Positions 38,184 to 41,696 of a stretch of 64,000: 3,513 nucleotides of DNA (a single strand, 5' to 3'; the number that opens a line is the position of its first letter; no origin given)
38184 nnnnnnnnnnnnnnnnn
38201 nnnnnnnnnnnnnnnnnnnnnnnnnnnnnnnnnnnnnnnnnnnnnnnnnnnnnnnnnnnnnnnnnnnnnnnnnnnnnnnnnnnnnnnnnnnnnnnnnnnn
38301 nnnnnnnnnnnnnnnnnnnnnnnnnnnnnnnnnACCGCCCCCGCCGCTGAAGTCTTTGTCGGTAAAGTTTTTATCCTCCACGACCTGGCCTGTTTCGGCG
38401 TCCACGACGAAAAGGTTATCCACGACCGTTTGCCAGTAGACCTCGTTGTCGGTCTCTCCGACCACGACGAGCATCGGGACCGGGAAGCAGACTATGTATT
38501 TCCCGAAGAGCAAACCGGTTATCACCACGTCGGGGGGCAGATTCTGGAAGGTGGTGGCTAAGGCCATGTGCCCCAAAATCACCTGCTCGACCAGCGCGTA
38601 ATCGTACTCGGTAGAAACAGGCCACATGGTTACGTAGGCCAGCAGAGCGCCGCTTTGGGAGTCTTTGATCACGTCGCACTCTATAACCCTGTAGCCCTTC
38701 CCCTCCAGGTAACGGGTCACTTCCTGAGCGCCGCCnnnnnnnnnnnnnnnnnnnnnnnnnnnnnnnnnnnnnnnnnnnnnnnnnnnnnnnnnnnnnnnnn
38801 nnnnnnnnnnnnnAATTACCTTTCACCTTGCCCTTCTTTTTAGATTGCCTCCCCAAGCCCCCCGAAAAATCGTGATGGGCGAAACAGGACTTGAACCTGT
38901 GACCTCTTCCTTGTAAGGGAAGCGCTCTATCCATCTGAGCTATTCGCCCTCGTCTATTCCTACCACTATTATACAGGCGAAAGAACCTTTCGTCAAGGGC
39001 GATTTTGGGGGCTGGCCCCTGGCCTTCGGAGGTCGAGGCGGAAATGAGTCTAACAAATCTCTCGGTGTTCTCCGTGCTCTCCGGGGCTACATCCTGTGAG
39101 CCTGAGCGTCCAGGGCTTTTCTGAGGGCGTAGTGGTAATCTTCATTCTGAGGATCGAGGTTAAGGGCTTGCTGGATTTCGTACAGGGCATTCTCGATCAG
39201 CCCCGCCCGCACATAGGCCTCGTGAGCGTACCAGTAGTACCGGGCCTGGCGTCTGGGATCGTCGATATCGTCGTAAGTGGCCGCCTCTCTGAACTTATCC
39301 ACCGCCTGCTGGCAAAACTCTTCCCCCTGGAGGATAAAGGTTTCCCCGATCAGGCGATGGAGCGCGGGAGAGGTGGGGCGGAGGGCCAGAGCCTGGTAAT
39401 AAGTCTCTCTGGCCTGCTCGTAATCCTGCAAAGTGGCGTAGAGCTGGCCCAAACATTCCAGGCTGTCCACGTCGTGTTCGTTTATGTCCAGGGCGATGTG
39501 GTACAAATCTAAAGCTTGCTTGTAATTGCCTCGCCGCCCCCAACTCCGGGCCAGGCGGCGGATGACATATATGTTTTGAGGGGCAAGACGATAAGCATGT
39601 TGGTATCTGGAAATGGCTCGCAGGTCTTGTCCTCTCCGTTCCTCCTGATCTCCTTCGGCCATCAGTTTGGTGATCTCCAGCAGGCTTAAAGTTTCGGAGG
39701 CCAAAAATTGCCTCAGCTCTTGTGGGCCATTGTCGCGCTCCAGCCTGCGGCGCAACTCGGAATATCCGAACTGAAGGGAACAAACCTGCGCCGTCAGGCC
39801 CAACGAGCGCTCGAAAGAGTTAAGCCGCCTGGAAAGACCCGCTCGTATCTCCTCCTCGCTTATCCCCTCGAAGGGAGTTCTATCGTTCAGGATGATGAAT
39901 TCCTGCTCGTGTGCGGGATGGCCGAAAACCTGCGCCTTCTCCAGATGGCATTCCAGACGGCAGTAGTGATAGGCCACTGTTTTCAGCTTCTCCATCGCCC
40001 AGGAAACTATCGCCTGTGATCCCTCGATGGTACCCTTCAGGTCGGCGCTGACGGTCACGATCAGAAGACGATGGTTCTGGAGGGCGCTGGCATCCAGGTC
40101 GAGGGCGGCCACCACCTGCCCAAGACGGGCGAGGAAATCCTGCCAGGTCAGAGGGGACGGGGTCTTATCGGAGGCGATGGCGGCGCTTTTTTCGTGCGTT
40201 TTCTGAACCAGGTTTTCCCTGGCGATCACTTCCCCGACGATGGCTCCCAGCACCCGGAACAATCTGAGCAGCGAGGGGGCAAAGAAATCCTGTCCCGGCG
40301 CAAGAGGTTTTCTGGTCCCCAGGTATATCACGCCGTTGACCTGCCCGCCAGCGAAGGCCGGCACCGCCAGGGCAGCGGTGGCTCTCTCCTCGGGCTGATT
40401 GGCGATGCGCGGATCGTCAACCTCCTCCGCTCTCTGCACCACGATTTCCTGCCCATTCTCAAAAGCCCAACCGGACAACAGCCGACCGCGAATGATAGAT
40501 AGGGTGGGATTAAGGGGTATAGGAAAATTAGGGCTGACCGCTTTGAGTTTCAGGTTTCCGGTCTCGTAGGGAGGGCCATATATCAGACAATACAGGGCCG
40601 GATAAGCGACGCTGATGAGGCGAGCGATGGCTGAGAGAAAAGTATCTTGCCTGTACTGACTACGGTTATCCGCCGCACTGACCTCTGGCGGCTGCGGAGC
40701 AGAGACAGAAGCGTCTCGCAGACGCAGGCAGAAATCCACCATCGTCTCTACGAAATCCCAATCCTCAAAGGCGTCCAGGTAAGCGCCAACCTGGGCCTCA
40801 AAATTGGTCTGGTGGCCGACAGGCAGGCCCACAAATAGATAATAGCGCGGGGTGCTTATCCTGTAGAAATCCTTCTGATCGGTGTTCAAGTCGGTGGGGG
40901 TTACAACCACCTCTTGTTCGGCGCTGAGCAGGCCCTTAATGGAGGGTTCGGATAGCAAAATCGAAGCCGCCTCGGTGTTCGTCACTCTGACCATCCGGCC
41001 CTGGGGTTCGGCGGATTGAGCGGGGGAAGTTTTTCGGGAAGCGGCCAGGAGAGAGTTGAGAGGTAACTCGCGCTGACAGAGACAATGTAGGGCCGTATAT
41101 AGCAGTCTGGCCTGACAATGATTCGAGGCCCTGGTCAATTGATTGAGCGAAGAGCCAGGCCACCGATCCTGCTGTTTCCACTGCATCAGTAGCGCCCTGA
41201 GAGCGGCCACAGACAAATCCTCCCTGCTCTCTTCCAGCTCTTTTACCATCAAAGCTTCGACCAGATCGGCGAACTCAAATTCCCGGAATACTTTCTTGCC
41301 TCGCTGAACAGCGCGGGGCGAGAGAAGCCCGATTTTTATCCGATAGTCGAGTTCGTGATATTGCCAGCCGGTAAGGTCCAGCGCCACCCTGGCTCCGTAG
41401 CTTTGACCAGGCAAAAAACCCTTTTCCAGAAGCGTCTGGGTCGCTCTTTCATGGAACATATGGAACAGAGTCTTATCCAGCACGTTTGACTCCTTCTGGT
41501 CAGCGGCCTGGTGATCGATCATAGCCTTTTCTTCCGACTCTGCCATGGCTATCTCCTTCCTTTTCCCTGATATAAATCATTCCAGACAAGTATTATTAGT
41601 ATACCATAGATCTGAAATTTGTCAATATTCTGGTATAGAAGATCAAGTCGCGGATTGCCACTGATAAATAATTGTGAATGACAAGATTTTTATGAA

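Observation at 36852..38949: Tandem duplication of a secreted Gly-linker protein gene that dragged along the 3' third of tRNA-Val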

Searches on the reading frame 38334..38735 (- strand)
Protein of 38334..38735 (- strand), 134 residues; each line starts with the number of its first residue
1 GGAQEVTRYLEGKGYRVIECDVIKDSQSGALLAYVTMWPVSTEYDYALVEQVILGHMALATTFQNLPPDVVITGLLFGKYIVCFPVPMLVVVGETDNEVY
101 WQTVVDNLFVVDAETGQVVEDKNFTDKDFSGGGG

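Call 59: predict_structure(alignment_id=A5)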
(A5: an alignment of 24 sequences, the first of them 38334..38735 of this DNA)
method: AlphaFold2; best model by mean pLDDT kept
length: 134 residues; sequences in the alignment: 24
mean_pLDDT: 90.5   pTM: 0.83
mean pLDDT of the five models: 90.5, 90.2, 89.3, 88.8, 88.4
residues with pLDDT >= 90: 111; 70-90: 8; 50-70: 11; < 50: 4
segments of 3 or more residues with pLDDT < 50: 131-134
pLDDT, mean of each block of 10 residues (from residue 1): 94 98 95 98 95 98 95 97 97 91 94 90 56 40
secondary structure, 60 per line:
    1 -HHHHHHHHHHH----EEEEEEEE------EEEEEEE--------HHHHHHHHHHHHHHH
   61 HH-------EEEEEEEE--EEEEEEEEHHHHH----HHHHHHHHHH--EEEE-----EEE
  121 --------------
elements in order: H2-12 E17-24 E31-37 H46-62 E70-77 E80-87 H88-92 H97-106 E109-112 E118-120
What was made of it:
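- On Known protein fold, for the N-domain: The model has pLDDT 90.5 (call 59).
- The N-domain model has pLDDT 90.5 (call 59).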

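Call 62: fold_search(model_id=the predicted structure, library=pdb)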
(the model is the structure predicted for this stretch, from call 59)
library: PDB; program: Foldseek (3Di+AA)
matches with E <= 10: 1046; with E <= 0.001: 0
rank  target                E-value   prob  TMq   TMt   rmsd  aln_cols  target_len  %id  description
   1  8z62_A                7.3e-02  0.69  0.31  0.12   8.8       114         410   11  Crystal structure of rRNA (uracil-C5)-methyltransferase from Pyrococcus horikoshii OT3 (released 2024-10-16)
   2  8g0s_C                7.7e-02  0.60  0.29  0.09   5.6        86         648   23  Crystal Structure of Acetyl-CoA synthetase in complex with a cyclopentyl ester AMP inhibitor from Cryptococcus neoform (released 2023-02-15)
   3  2eb0_A                1.1e-01  0.85  0.34  0.17   3.7        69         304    9  Crystal structure of Methanococcus jannaschii putative family II inorganic pyrophosphatase (released 2007-08-07)
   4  9cd8_C                1.1e-01  0.35  0.24  0.08   6.2        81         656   23  Crystal Structure of Acetyl-CoA synthetase from Cryptococcus neoformans H99 in complex with inhibitor HGN-1310 (dd3-02 (released 2025-10-29)
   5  1k23_A                1.5e-01  0.41  0.28  0.15   4.5        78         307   10  Inorganic Pyrophosphatase (Family II) from Bacillus subtilis (released 2001-10-31)
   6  1k20_A                1.6e-01  0.84  0.36  0.18   3.2        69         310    7  Inorganic Pyrophosphatase (family II) from Streptococcus gordonii at 1.5 A resolution (released 2001-10-31)
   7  2enx_A                1.7e-01  0.75  0.35  0.17   3.7        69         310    7  Structure of the family II inorganic pyrophosphatase from Streptococcus agalactiae at 2.8 resolution (released 2007-05-29)
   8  5vpv_B                1.9e-01  0.47  0.29  0.08   5.8        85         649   24  Crystal structure of Apo Cryptococcus neoformans H99 Acetyl-CoA Synthetase with an Acetylated Active Site Lysine (released 2017-05-17)
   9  5xj2_C                1.9e-01  0.38  0.31  0.11   8.0       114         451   13  Structure of spRlmCD with U747 RNA (released 2017-11-01)
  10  9cd8_A                1.9e-01  0.35  0.26  0.08   5.8        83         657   22  Crystal Structure of Acetyl-CoA synthetase from Cryptococcus neoformans H99 in complex with inhibitor HGN-1310 (dd3-02 (released 2025-10-29)
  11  5xj2_B                2.0e-01  0.38  0.31  0.11   8.0       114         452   13  Structure of spRlmCD with U747 RNA (released 2017-11-01)
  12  5xj2_A                2.0e-01  0.38  0.31  0.11   8.0       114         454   13  Structure of spRlmCD with U747 RNA (released 2017-11-01)
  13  3lnv                  2.3e-01  0.51  0.33  0.11   4.5        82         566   13  The crystal structure of fatty acyl-adenylate ligase from L. pneumophila in complex with acyl adenylate and pyrophosphat (released 2010-04-07)
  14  5ino_A                2.3e-01  0.11  0.17  0.12  12.9        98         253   11  Human Tdp2 reaction product (5'-phosphorylated DNA)-Mg2+ complex (released 2016-04-27)
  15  5j3p_A                2.4e-01  0.11  0.19  0.12  13.1        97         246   13  Crystal structure of the catalytic domain of human tyrosyl DNA phosphodiesterase 2 (released 2016-05-04)
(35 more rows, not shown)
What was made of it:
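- On Known protein fold, for the N-domain: Against the PDB the best Foldseek E-value is 0.07 and the query-normalised TM-score is at most 0.36 (call 62).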

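Call 76: fold_search(model_id=the predicted structure, library=viral)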
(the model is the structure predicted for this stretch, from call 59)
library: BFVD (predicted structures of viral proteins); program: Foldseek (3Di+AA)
matches with E <= 10: 941; with E <= 0.001: 0
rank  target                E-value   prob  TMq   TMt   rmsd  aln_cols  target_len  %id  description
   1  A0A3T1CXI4            6.0e-03  0.99  0.34  0.16   5.9        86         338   14  Uncharacterized protein [Acanthamoeba castellanii medusavirus J1]
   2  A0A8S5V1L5            7.2e-03  1.00  0.48  0.40   5.2       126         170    6  Lipoprotein [Myoviridae sp. ctJ2i1]
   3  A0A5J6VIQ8            1.2e-02  0.91  0.31  0.16   5.5        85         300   19  Uncharacterized protein [Megaviridae environmental sample]
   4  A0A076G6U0            1.7e-02  0.77  0.29  0.15   6.5        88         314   16  Exopolyphosphatase [Bacillus phage Bobb]
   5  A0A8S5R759            2.1e-02  0.80  0.35  0.30   8.7       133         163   11  Uncharacterized protein [virus sp. ctVE78]
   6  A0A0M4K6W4            3.9e-02  0.66  0.33  0.12  13.2       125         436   13  (no name in the UniProt tables at hand)
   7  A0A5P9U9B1            4.2e-02  0.63  0.28  0.34  11.6        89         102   11  (no name in the UniProt tables at hand)
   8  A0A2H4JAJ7            5.0e-02  0.97  0.48  0.45   4.2       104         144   16  Uncharacterized protein [uncultured Caudovirales phage]
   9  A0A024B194            5.0e-02  0.30  0.25  0.14   9.8       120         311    8  Exopolyphosphatase [Bacillus phage Hakuna]
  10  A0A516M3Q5            5.6e-02  0.38  0.24  0.17  14.4       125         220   12  (no name in the UniProt tables at hand)
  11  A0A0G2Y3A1            6.0e-02  0.60  0.35  0.21   8.8       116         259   14  Uncharacterized protein [Acanthamoeba polyphaga mimivirus Kroon]
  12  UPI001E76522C         6.8e-02  0.80  0.42  0.43   5.6       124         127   15  (no name look-up for this kind of identifier)
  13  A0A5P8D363            6.8e-02  0.69  0.30  0.15   6.1        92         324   11  (no name in the UniProt tables at hand)
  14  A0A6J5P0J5            7.2e-02  0.33  0.29  0.26  12.4       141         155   11  Uncharacterized protein [uncultured Caudovirales phage]
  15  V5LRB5                7.6e-02  0.18  0.23  0.09  12.5       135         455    7  (no name in the UniProt tables at hand)
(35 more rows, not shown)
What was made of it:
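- On Known protein fold, for the N-domain: Against BFVD the best E-value is 6e-3 and the query-normalised TM-score is at most 0.51 (call 76).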

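Call 81: search_protein_families(library=pfam, proteins=[window:38334-38735:-], max_evalue=1)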
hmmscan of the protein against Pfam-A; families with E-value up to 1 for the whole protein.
window:38334-38735:- (134 aa): 1 family
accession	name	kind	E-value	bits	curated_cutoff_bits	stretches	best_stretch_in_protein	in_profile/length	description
PF03698.18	UPF0180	-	0.12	13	25.4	0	4-22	10-28/77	Uncharacterised protein family (UPF0180)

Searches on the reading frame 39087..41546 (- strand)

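Call 5: search_protein_families(library=pfam, proteins=[window:39087-41546:-], max_evalue=1)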
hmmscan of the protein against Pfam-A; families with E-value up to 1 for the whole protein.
window:39087-41546:- (819 aa): 21 families
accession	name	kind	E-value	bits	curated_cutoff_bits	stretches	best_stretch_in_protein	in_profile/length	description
PF13414.12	TPR_11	-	1.2e-14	54.2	26.8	3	703-741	4-42/42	TPR repeat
PF00515.34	TPR_1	-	3.7e-10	39.6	27.8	2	698-725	6-33/34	Tetratricopeptide repeat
PF07719.23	TPR_2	-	3e-09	36.7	27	2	695-725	3-33/34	Tetratricopeptide repeat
PF13185.12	GAF_2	-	3.1e-07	31.1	28.6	1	354-441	55-135/136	GAF domain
PF13428.12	TPR_14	-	4.8e-07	30.3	23.5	1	696-734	4-42/44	Tetratricopeptide repeat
PF01590.32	GAF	-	2.3e-06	28.6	22.4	1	302-438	4-130/133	GAF domain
PF14559.12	TPR_19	-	3.5e-06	27.7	25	2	672-733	4-65/68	Tetratricopeptide repeat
PF13432.12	TPR_16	-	9.6e-06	26.4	32.7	1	665-727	3-65/65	Tetratricopeptide repeat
PF13492.12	GAF_3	-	1.1e-05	26.3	27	1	301-443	3-129/129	GAF domain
PF23914.1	TPR_CcmH_CycH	-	1.3e-05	25.5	42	2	643-724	68-152/158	Cytochrome c-type biogenesis protein H TPR domain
PF13424.12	TPR_12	-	4.8e-05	23.9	30.1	2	665-723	9-75/77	Tetratricopeptide repeat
PF13431.12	TPR_17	-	0.00011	22.7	24.4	1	685-714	5-34/34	Tetratricopeptide repeat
PF13181.12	TPR_8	-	0.00012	22.4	25.7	1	699-725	7-33/34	Tetratricopeptide repeat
PF12895.13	ANAPC3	-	0.002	18.8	27.2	1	665-716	29-79/82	Anaphase-promoting complex, cyclosome, subunit 3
PF25063.1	ARM_TT21_C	-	0.0093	16.3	35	1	621-723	57-159/209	Tetratricopeptide repeat protein 21 C-terminal ARM domain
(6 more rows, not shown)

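Call 82: search_protein_families(library=padloc, proteins=[window:39087-41546:-], max_evalue=0.01)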
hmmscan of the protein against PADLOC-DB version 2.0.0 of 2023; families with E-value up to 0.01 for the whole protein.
window:39087-41546:- (819 aa): 0 families
